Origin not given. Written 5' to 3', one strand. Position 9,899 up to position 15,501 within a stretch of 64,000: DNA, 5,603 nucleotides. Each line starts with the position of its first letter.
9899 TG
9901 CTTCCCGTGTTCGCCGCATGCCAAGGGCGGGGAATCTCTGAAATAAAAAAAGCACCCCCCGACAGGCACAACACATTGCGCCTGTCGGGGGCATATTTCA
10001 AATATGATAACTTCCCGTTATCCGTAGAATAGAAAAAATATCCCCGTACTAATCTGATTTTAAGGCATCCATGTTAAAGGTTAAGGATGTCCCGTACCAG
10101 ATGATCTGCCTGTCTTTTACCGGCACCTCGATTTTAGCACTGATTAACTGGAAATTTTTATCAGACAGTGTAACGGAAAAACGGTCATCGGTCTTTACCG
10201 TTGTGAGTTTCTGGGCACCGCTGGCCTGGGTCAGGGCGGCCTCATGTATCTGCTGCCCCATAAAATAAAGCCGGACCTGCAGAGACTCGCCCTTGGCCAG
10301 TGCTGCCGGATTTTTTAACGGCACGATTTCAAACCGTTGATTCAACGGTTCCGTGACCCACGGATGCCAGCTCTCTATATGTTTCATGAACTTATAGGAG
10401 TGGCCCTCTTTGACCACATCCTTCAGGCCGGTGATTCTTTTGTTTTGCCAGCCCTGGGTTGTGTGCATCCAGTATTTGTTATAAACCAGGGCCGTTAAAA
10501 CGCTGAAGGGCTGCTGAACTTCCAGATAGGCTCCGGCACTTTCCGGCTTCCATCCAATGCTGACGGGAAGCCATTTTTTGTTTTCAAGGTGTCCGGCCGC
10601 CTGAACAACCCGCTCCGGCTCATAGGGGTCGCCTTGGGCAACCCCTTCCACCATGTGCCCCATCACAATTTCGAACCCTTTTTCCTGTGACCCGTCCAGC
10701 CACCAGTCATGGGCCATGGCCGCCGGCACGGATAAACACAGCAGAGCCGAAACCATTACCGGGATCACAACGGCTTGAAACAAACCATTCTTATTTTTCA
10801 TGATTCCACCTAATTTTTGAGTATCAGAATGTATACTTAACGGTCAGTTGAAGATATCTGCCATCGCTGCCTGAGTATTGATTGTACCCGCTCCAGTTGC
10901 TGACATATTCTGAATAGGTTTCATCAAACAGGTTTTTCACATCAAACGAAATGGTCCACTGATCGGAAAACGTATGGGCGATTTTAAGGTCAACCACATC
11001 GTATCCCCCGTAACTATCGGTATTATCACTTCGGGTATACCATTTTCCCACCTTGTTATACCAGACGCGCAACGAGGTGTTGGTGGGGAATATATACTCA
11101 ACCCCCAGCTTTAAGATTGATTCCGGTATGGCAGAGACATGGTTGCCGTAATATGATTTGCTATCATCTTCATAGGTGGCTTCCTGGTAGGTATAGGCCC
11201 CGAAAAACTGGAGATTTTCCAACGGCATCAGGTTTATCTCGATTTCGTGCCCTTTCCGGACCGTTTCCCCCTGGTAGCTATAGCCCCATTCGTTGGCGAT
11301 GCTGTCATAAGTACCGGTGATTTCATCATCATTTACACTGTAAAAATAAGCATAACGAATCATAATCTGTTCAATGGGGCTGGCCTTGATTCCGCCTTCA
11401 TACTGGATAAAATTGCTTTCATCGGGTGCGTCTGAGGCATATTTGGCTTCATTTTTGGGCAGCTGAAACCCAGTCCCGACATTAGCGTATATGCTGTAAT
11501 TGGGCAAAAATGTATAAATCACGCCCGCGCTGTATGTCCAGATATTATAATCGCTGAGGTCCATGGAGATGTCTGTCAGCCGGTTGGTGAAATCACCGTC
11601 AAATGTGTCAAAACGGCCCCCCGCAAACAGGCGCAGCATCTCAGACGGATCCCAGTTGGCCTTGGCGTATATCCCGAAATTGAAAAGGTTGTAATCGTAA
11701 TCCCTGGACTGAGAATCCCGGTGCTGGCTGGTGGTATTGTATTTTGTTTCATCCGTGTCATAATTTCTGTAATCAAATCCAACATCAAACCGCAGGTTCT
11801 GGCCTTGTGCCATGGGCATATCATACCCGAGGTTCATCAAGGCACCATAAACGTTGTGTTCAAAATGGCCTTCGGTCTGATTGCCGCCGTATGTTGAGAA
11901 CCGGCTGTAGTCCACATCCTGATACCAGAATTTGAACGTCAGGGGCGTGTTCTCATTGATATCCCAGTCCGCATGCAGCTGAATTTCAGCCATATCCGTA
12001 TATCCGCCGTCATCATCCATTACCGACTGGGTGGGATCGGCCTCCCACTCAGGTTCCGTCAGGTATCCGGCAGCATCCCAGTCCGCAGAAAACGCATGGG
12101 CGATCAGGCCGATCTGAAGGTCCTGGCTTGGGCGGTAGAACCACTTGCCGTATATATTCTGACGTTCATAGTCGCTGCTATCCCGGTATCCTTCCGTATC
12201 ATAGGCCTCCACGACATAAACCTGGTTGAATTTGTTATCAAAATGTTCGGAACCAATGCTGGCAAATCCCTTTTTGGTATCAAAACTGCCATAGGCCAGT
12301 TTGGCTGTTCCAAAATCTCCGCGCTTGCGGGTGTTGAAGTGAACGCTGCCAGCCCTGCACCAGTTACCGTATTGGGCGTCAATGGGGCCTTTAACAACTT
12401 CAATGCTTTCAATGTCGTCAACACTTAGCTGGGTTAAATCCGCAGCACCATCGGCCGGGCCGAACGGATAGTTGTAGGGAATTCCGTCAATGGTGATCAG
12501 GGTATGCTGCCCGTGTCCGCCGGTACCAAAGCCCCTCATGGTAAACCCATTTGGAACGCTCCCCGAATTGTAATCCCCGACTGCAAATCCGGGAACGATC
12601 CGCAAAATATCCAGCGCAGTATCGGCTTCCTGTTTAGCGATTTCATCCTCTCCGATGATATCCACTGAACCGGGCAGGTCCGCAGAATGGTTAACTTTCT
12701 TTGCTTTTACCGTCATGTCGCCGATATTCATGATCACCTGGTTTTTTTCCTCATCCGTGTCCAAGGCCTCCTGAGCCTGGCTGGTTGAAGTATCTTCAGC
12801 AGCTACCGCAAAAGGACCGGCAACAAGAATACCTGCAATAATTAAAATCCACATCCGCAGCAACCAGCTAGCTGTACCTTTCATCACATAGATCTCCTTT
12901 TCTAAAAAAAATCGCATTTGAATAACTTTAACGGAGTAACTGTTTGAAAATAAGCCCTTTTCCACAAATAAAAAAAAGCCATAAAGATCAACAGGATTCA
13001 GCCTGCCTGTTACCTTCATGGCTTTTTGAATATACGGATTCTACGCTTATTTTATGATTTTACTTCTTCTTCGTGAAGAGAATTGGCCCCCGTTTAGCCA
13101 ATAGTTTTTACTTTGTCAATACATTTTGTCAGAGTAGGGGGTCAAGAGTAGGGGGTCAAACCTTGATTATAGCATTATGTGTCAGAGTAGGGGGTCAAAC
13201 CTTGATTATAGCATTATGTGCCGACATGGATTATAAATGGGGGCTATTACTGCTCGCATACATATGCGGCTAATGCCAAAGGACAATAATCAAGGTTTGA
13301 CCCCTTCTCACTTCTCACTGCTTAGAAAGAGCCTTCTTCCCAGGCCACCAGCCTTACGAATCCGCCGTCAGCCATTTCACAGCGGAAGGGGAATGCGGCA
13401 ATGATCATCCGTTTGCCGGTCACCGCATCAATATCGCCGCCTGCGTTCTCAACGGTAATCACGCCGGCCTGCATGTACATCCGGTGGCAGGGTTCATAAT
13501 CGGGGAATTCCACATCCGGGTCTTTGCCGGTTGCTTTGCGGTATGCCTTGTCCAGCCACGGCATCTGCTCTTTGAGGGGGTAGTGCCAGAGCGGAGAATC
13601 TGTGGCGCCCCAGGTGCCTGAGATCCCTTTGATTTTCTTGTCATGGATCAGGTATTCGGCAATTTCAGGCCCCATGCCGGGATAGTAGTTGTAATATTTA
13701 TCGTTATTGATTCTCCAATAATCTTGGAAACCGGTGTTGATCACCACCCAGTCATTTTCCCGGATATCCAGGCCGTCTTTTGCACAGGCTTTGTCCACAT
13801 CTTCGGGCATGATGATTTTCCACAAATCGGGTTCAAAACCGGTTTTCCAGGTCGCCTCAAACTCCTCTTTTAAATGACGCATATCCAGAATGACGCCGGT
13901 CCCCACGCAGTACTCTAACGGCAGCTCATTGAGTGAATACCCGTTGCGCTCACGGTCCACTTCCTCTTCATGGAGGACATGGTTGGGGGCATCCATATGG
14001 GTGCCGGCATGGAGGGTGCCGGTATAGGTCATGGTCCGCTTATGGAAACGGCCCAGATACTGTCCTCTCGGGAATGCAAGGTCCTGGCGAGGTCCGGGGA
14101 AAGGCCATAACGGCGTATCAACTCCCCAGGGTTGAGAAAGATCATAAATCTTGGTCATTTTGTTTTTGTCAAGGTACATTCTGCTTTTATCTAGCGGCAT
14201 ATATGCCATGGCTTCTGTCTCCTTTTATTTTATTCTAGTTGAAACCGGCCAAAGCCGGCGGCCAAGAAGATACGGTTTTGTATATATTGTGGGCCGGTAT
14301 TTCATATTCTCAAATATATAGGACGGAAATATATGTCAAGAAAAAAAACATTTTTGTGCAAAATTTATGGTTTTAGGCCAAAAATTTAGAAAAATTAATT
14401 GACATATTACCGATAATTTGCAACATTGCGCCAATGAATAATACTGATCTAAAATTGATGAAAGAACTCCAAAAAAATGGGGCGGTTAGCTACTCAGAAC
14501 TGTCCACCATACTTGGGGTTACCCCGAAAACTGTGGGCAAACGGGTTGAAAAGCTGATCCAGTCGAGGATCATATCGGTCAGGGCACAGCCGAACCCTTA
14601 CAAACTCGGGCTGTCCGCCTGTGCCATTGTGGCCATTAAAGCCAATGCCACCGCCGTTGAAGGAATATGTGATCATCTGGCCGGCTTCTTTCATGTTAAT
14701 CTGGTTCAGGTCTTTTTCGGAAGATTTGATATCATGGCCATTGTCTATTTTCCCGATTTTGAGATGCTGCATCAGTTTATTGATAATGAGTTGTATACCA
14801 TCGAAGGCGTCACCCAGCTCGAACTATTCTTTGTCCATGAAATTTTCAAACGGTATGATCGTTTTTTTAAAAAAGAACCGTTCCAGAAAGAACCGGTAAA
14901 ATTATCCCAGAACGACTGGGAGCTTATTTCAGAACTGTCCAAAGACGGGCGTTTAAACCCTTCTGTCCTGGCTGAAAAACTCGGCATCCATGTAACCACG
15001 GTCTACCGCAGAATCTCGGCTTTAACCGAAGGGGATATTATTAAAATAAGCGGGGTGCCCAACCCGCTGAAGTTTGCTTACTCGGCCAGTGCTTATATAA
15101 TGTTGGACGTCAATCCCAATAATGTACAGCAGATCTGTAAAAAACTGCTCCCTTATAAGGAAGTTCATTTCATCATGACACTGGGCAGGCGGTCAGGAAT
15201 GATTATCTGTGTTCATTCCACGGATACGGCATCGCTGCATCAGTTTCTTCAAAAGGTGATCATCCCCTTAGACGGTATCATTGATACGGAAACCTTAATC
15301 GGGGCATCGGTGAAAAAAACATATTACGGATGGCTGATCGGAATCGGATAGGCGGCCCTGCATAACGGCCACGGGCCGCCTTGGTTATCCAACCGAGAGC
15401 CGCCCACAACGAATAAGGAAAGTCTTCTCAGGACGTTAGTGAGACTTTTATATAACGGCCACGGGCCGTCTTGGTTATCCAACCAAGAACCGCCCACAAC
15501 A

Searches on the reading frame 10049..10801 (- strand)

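Call 40: search_protein_families(library=pfam, max_evalue=0.0001, proteins=[window:10049-10801:-])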
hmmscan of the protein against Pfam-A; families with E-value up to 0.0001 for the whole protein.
window:10049-10801:- (250 aa): 1 family
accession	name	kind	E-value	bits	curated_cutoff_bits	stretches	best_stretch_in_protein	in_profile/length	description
PF10670.15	DUF4198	-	1.8e-08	35.2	34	1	29-223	2-206/209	Domain of unknown function (DUF4198)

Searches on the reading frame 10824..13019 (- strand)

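Call 33: search_protein_families(library=pfam, max_evalue=0.00001, proteins=[window:10824-13019:-])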
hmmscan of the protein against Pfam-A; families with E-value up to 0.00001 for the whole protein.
window:10824-13019:- (731 aa): 2 families
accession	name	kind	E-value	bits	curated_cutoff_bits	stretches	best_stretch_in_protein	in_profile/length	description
PF00593.30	TonB_dep_Rec_b-barrel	-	1.8e-37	130.7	27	1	294-697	21-436/436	TonB dependent receptor-like, beta-barrel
PF07715.20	Plug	-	4e-22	79.2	23.9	1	113-219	3-101/107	TonB-dependent Receptor Plug Domain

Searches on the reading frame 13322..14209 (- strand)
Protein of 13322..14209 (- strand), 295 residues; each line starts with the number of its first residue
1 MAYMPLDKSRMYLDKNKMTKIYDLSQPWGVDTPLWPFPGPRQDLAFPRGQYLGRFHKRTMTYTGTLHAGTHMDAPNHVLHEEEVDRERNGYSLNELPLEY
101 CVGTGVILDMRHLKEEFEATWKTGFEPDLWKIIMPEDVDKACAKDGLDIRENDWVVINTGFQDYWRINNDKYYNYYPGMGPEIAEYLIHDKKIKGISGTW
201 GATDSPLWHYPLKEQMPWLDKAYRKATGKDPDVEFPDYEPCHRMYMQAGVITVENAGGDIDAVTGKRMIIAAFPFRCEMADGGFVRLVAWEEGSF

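Call 33: search_protein_families(library=pfam, max_evalue=0.00001, proteins=[window:13322-14209:-])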
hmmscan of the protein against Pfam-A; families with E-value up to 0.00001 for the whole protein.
window:13322-14209:- (295 aa): 1 family
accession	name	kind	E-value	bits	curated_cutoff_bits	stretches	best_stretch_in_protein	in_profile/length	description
PF04199.19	Cyclase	-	5.5e-29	101.6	23.1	1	22-196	1-133/142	Putative cyclase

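Call 39: search_solved_structures(query=window:13322-14209:-, max_evalue=0.00001)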
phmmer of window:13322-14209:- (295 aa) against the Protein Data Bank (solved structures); distinct sequences matched with E-value up to 0.00001: 0.

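Call 48: search_protein_families(library=ncbifam, max_evalue=1e-10, proteins=[window:13322-14209:-])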
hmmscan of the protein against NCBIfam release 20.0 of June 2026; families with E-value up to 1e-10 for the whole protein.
window:13322-14209:- (295 aa): 0 families

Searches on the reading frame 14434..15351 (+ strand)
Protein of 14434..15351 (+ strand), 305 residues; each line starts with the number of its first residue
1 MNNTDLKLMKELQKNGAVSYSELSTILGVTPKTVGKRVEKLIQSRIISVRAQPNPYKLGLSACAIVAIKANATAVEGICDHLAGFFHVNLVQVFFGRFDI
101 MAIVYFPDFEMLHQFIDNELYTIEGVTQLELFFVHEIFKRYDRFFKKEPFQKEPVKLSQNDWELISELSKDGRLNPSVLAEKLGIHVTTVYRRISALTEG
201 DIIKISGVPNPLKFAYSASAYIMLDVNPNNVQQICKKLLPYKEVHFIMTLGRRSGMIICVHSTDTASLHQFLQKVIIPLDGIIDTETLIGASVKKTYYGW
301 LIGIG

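Call 33: search_protein_families(library=pfam, max_evalue=0.00001, proteins=[window:14434-15351:+])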
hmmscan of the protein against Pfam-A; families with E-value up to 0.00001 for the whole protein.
window:14434-15351:+ (305 aa): 11 families
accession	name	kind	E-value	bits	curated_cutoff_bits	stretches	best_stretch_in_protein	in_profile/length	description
PF13412.12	HTH_24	-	3.8e-22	78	21.9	2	1-47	1-47/48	Winged helix-turn-helix DNA-binding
PF13404.12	HTH_AsnC-type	-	2.1e-19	69.5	27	2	1-41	1-41/42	AsnC-type helix-turn-helix domain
PF01037.27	AsnC_trans_reg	-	8.5e-14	51.7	25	1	75-134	11-70/73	Lrp/AsnC ligand binding domain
PF08279.18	HTH_11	-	5.6e-11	42.6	25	0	166-210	7-51/55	HTH domain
PF12840.13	HTH_20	-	1.1e-10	41.8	27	0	165-204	10-49/51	Helix-turn-helix domain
PF22482.2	AsnC_trans_reg_3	-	1.1e-09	38.7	24.4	0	75-142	24-90/95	PF0864 C-terminal dimeric alpha+beta barrel domain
PF25212.1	HVO_A0114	-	1.9e-09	37.6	27.6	0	157-205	20-68/84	HVO_A0114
PF01047.28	MarR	-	2.5e-08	34.1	24.6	0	2-53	2-53/59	MarR family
PF13730.12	HTH_36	-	1.2e-06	28.6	25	0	14-47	20-55/55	Helix-turn-helix domain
PF13384.12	HTH_23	-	5.1e-06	26.6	24.6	0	167-200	12-45/50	Homeodomain-like domain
PF12802.13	MarR_2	-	6.5e-06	26.6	27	0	157-203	3-50/61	MarR family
